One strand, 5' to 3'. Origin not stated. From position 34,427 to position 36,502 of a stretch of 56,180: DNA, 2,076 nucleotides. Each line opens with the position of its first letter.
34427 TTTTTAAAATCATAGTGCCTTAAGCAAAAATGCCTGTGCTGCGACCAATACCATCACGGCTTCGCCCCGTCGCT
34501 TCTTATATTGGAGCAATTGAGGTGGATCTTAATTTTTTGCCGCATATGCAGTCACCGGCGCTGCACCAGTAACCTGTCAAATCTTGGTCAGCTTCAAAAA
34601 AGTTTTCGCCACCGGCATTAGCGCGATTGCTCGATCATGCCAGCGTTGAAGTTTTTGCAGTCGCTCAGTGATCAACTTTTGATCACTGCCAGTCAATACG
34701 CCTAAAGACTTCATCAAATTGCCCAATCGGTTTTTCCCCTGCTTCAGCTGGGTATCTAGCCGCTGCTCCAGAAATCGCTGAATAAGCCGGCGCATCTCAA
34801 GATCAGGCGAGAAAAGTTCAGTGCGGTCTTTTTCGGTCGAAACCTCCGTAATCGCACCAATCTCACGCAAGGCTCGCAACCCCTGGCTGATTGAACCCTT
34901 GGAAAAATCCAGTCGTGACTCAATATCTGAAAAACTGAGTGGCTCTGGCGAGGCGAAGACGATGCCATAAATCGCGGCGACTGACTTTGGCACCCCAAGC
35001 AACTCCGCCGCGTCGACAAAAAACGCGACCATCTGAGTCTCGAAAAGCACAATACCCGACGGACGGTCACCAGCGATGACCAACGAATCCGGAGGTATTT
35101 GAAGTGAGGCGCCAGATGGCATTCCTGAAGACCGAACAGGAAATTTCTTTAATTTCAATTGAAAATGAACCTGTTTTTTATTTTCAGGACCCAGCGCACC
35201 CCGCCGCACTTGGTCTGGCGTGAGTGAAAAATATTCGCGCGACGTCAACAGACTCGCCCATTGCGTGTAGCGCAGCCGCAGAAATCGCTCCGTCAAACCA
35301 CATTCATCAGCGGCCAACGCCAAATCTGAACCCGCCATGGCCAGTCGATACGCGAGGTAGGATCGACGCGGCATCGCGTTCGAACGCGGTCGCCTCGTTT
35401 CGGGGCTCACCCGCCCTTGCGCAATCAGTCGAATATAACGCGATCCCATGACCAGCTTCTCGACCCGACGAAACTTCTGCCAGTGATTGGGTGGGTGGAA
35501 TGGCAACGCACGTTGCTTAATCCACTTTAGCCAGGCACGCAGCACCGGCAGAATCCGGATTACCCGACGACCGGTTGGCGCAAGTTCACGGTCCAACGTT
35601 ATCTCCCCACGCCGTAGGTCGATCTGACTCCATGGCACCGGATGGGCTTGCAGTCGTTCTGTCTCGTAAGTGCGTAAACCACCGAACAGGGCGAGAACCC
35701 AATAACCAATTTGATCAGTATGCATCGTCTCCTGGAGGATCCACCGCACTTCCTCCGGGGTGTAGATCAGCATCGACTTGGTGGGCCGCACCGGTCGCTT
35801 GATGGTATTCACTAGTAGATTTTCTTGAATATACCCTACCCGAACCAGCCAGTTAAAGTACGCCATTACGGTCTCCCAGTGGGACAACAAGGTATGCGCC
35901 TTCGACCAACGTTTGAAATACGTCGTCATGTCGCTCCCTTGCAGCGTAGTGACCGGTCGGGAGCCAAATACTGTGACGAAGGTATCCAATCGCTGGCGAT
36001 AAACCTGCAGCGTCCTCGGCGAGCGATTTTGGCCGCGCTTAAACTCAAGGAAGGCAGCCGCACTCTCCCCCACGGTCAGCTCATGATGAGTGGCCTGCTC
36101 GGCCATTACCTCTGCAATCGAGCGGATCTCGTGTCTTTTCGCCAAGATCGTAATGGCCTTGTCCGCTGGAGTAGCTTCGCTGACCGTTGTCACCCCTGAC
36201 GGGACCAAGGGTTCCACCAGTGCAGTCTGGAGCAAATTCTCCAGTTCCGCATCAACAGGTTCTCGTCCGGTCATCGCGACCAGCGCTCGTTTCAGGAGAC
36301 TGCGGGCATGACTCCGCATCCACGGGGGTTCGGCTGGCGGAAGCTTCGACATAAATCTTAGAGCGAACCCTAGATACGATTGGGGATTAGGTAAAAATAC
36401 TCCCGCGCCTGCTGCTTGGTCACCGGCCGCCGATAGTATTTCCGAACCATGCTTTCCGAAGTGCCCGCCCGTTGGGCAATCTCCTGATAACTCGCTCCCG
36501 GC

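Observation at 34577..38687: Three tandem paralogous tyrosine-recombinase-like genes with substituted catalytic histidines, the last fused to a GbsR-type wHTH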

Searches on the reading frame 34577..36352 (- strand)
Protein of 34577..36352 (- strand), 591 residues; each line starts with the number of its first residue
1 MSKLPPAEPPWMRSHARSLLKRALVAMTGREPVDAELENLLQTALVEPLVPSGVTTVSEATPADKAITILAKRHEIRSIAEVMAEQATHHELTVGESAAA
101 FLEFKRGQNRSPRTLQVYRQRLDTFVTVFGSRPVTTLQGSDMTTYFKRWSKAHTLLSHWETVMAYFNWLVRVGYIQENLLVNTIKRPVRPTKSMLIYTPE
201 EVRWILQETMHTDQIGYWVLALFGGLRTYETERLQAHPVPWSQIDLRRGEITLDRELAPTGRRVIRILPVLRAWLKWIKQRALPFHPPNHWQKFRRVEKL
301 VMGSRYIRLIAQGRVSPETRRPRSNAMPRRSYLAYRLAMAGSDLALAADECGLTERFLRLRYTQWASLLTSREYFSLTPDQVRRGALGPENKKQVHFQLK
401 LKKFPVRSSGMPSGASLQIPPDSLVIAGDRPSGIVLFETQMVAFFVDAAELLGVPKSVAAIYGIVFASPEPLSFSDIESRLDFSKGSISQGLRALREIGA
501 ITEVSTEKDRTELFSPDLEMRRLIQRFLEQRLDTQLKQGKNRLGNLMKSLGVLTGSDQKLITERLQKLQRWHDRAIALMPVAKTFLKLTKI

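Call 3: search_protein_families(library=pfam, proteins=[window:34577-36352:-], max_evalue=1)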
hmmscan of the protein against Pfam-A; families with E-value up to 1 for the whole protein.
window:34577-36352:- (591 aa): 7 families
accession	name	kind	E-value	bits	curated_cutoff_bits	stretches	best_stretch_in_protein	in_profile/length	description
PF13463.12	HTH_27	-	0.0023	18.6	22.2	1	468-512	15-59/68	Winged helix DNA-binding domain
PF12840.13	HTH_20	-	0.0039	17.6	27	1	459-504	7-51/51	Helix-turn-helix domain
PF02899.23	Phage_int_SAM_1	-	0.0045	17.7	22.3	1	108-171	12-81/83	Phage integrase, N-terminal SAM-like domain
PF12802.13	MarR_2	-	0.0047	17.5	27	1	469-510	18-59/61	MarR family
PF13495.12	Phage_int_SAM_4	-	0.0082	17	27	1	100-169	4-78/85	Phage integrase, N-terminal SAM-like domain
PF01022.26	HTH_5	-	0.0088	16.3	22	1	470-499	14-43/47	Bacterial regulatory protein, arsR family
PF24034.1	DUF7343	-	0.075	13.3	27.6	1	475-504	22-51/62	Domain of unknown function (DUF7343)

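Call 4: search_protein_families(library=ncbifam, proteins=[window:34577-36352:-], max_evalue=1)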
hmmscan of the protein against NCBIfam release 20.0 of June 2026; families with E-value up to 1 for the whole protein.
window:34577-36352:- (591 aa): 8 families
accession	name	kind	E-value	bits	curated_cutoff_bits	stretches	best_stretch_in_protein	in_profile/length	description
NF047500.1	choline_R_CudC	equivalog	2.2e-08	34.1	218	1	440-541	10-110/171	choline uptake/conversion transcriptional regulator CudC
NF040815.2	recomb_XerA_Arch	equivalog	3.5e-06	26.8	220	1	100-252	2-147/263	site-specific tyrosine recombinase/integron integrase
TIGR02249.1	integrase_gron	subfamily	0.0034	16.8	265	1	109-245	13-151/315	integron integrase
NF002331.0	PRK01287.1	subfamily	0.0078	15.2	371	1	78-279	10-220/365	site-specific tyrosine recombinase XerC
NF053606.1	Sta1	subfamily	0.068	13.3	80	1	461-508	25-71/100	Sta1 family transcriptional regulator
NF040939.2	trans_reg_lrs14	equivalog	0.088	12.9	90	1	466-508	31-73/103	Lrs14 family HTH-type transcriptional regulator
TIGR00482.1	TIGR00482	equivalog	0.11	12.5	112.45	1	102-164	70-126/194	nicotinate (nicotinamide) nucleotide adenylyltransferase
NF033788.1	HTH_metalloreg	subfamily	0.14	12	55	1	470-502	24-56/77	metalloregulator ArsR/SmtB family transcription factor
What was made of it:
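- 34577..35122 (-): GbsR/MJ223-type MarR-like winged-helix module with C-terminal long helices. It is the ancestral stand-alone leader gene of the glycan locus, with its start at Met411 of g3. NCBIfam CudC at 2e-8 (call 4).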

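Call 11: find_homologous_proteins(query=window:34577-36352:-)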
Query window:34577-36352:- (591 aa): 5 proteins with E <= 0.001 among 8000 candidates.
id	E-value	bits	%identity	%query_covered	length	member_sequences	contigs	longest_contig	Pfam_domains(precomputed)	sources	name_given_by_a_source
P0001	0.0e+0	1261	100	96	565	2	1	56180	-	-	-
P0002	3.2e-135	470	43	98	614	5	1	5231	-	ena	-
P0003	5.1e-54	202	57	34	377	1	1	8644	-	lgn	-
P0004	1.7e-35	141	39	28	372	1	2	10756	-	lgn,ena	-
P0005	1.9e-34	137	55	17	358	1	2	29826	-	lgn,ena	-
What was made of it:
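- Tried and rejected: 'The family is extremely rare' (from call 11).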

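Call 13: find_encoding_contigs(protein=P0002, flank=10000)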
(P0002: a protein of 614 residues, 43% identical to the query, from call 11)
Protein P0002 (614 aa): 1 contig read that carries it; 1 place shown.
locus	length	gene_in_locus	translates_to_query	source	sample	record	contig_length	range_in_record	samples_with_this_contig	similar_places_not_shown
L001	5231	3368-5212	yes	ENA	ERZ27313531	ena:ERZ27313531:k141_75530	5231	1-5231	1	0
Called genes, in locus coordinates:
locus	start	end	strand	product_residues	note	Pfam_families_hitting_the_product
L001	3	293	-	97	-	?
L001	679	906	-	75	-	PF13560:HTH_31, PF12844:HTH_19, PF01381:HTH_3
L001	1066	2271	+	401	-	-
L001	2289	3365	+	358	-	-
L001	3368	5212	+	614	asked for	-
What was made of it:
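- The fusion has been kept in two lineages with 43% identity (calls 11, 13). One paralogue is fused to it, and the fusion has been kept (calls 11, 13).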

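Call 14: find_encoding_contigs(protein=P0005, flank=10000)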
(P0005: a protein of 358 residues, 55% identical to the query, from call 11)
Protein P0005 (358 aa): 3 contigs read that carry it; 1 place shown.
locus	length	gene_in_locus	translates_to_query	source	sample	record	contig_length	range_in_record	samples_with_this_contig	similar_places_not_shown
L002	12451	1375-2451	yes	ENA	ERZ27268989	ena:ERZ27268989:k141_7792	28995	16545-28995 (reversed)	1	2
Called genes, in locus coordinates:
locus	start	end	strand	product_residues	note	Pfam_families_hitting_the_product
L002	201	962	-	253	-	-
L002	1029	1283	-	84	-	-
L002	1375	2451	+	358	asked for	-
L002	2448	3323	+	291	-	PF01370:Epimerase, PF04321:RmlD_sub_bind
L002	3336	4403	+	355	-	PF01073:3Beta_HSD, PF01370:Epimerase, PF02719:Polysacc_synt_2, PF04321:RmlD_sub_bind, PF07993:NAD_binding_4, PF16363:GDP_Man_Dehyd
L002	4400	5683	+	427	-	PF01943:Polysacc_synt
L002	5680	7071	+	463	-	-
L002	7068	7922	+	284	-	PF00535:Glycos_transf_2 (weak)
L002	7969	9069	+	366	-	-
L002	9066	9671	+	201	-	PF00117:GATase, PF01174:SNO (weak), PF07722:Peptidase_C26 (faint)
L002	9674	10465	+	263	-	PF00977:His_biosynth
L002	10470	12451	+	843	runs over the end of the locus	PF08240:ADH_N (faint), PF02826:2-Hacid_dh_C (faint), PF00107:ADH_zinc_N, PF02254:TrkA_N (weak), PF01408:GFO_IDH_MocA, PF22725:GFO_IDH_MocA_C3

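Call 15: find_encoding_contigs(protein=P0004, flank=10000)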
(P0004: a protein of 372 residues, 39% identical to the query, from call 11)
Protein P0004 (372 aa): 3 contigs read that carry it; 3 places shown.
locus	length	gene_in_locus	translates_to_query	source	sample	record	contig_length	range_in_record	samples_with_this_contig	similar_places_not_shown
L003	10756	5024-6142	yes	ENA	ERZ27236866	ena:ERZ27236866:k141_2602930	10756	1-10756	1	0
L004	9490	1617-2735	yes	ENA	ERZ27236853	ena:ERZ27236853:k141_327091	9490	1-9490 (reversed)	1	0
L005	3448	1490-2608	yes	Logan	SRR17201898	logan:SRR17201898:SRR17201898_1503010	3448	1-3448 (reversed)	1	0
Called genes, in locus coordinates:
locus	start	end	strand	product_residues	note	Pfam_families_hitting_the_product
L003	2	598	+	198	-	?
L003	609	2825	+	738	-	PF12708:Pect-lyase_RHGA_epim, PF13229:Beta_helix (weak)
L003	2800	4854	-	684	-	PF00884:Sulfatase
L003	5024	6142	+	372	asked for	-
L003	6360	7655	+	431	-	-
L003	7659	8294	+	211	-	-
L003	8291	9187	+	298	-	-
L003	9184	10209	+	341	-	PF03385:STELLO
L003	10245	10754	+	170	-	?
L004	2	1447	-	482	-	?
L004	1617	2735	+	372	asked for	-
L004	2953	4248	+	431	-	-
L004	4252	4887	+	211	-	-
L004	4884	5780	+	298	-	-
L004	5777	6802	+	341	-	PF03385:STELLO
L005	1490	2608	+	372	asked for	-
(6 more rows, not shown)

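Call 16: find_encoding_contigs(protein=P0003, flank=10000)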
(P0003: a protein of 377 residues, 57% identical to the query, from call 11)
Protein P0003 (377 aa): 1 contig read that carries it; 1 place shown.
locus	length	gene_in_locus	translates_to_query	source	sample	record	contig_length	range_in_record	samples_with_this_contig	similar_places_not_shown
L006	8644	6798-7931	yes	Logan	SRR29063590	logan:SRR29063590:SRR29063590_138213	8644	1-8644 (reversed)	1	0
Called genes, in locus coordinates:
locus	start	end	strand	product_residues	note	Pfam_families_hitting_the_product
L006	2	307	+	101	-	?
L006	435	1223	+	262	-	PF00483:NTP_transferase, PF12804:NTP_transf_3 (weak)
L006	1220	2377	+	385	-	PF04321:RmlD_sub_bind, PF01073:3Beta_HSD (weak), PF01370:Epimerase, PF02719:Polysacc_synt_2, PF07993:NAD_binding_4 (faint), PF16363:GDP_Man_Dehyd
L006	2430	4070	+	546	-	PF01041:DegT_DnrJ_EryC1, PF01212:Beta_elim_lyase (weak)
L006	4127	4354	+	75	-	-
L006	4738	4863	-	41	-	-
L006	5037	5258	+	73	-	PF04255:DUF433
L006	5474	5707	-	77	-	-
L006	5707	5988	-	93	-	PF13560:HTH_31, PF01381:HTH_3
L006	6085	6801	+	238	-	-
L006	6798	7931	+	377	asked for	-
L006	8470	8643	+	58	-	?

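Call 66: search_protein_families(library=phrogs, proteins=[window:34577-36352:-], max_evalue=0.001)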
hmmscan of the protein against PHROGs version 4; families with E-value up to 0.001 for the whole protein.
window:34577-36352:- (591 aa): 1 family
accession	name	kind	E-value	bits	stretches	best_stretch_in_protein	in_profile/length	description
phrog_1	-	integration and excision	1.9e-19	71.4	1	88-290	160-370/611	integrase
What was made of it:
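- On Tyrosine recombinase superfamily: PHROG phrog_1 integrase matches at 4e-13 to 7e-20 (call 66).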

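Call 67: search_protein_families(library=padloc, proteins=[window:34577-36352:-], max_evalue=0.01)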
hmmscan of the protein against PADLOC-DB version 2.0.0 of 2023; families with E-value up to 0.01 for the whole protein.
window:34577-36352:- (591 aa): 2 families
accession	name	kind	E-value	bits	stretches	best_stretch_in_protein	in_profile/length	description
PDLC01438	Csa3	-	0.00063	17.9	1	465-536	157-222/305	"CAS-I,CAS-II,CAS-III,CAS-IV,CAS-V,CAS-VI; associated_signaling"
PDLC01860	CARF3--CARF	-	0.0029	15.7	1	462-510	149-196/210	-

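Call 121: predict_structure(alignment_id=A5)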
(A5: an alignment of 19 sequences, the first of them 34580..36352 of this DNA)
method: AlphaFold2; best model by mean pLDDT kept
length: 591 residues; sequences in the alignment: 19
mean_pLDDT: 82.0   pTM: 0.49
mean pLDDT of the five models: 82.0, 81.3, 79.8, 79.3, 73.6
residues with pLDDT >= 90: 280; 70-90: 190; 50-70: 80; < 50: 41
segments of 3 or more residues with pLDDT < 50: 47-60, 397-418
pLDDT, mean of each block of 10 residues (from residue 1): 58 85 86 92 62 35 59 62 58 95 93 93 97 95 94 90 96 91 84 77 93 95 95 96 97 92 95 98 92 82 70 63 76 94 90 87 86 96 73 51 33 41 86 90 85 84 92 94 92 87 79 82 73 82 87 86 91 85 69 36
secondary structure, 60 per line:
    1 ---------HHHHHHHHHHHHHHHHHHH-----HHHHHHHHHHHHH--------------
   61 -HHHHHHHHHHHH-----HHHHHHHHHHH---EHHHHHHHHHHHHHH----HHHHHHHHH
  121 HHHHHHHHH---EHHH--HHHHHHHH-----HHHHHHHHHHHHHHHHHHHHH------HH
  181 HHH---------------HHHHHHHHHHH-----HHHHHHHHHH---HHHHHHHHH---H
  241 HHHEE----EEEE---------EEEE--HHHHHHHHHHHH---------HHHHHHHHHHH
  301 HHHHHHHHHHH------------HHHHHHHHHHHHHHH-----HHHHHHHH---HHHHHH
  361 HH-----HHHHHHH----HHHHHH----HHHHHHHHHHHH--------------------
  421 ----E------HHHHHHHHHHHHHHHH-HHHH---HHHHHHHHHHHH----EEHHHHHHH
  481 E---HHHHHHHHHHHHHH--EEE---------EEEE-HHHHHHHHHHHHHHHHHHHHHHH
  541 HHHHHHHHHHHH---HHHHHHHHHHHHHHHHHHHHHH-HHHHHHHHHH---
elements in order: H10-28 H34-46 H62-73 H79-89 H94-107 H112-129 H139-146 H152-172 H179-183 H199-209 H215-224 H228-236 H240-243 E250-253 E263-266 H269-280 H290-311 H324-338 H344-351 H355-362 H368-374 H379-384 H389-400 H432-447 H449-452 H456-467 H474-480 H485-498 E501-503 E513-516 H518-552 H556-577 H579-588
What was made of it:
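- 35154..35169 (-): Conserved 16-nt motif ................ (core palindrome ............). It is normally non-coding and lies just 5' of GbsR-like genes. Here it lies inside the g3 linker (residues 395-410, predicted disordered). Linker pLDDT is below 50 (call 121).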

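Call 124: fold_search(model_id=the predicted structure, library=pdb)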
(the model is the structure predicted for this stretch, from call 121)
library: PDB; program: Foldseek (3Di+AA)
matches with E <= 10: 791; with E <= 0.001: 16
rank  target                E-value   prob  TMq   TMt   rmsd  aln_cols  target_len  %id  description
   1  5vfz                  3.6e-06  1.00  0.20  0.37  16.7       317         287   19  Integrase from mycobacterium phage Brujita (released 2018-04-18)
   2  5hxy_A                3.9e-06  1.00  0.18  0.36  16.9       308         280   18  Crystal structure of XerA recombinase (released 2017-02-01)
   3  6en2_A                4.1e-06  1.00  0.30  0.51   8.8       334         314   17  Structure of the Tn1549 transposon Integrase (aa 82-397, R225K) in complex with a circular intermediate DNA (CI6b-DNA) (released 2018-04-04)
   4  6emz_A                1.1e-05  1.00  0.30  0.51   8.5       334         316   16  Structure of the Tn1549 transposon Integrase (aa 82-397, R225K) in complex with circular intermediate DNA (CI5-DNA) (released 2018-04-04)
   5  5hxy_D                1.2e-05  1.00  0.17  0.33  17.0       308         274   16  Crystal structure of XerA recombinase (released 2017-02-01)
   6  1ku9_A                2.4e-05  1.00  0.15  0.52   9.6       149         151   21  X-ray Structure of a Methanococcus jannaschii DNA-Binding Protein: Implications for Antibiotic Resistance in Staphyloc (released 2002-12-25)
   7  6en0_A                2.6e-05  1.00  0.30  0.52   8.4       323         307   17  Structure of the Tn1549 transposon Integrase (aa 82-397) in complex with circular intermediate DNA (CI5-DNA) (released 2018-04-04)
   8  2a3v_A                1.4e-04  1.00  0.27  0.46  12.8       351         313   14  Structural basis for broad DNA-specificity in integron recombination (released 2006-05-02)
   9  2a3v_C                1.5e-04  1.00  0.29  0.48  12.4       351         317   14  Structural basis for broad DNA-specificity in integron recombination (released 2006-05-02)
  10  6en0_B                2.2e-04  1.00  0.29  0.49   9.0       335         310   17  Structure of the Tn1549 transposon Integrase (aa 82-397) in complex with circular intermediate DNA (CI5-DNA) (released 2018-04-04)
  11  5jbr_A                3.8e-04  1.00  0.16  0.54   7.6       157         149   17  Crystal structure of uncharacterized protein Bcav_2135 from Beutenbergia cavernae (released 2016-04-20)
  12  5jbr_B                5.8e-04  1.00  0.15  0.55   7.6       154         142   18  Crystal structure of uncharacterized protein Bcav_2135 from Beutenbergia cavernae (released 2016-04-20)
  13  1z1b_B                6.6e-04  1.00  0.32  0.49   9.9       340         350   14  Crystal structure of a lambda integrase dimer bound to a COC' core site (released 2005-06-28)
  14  1z1g_A                6.6e-04  1.00  0.32  0.49  13.3       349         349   14  Crystal structure of a lambda integrase tetramer bound to a Holliday junction (released 2005-06-28)
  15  4nb5_C                8.3e-04  1.00  0.14  0.46   9.0       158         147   19  Crystal Structure of a transcriptional regulator (released 2014-04-23)
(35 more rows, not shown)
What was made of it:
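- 35171..36352 (-): g3 recombinase-fold module (residues 1 to about 394). It is the degenerate member, signature R-P-A-R-L-Y: no hairpin Lys and no Asn at the His positions, but both Arg and the Tyr are kept. In the AF2 model pLDDT is high through most of residues 90-390 (call 121), and Foldseek hits Brujita Int, XerA and Tn1549 Int (call 124).
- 34577..35122 (-): Foldseek 1ku9 at 2.4e-5 (call 124).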
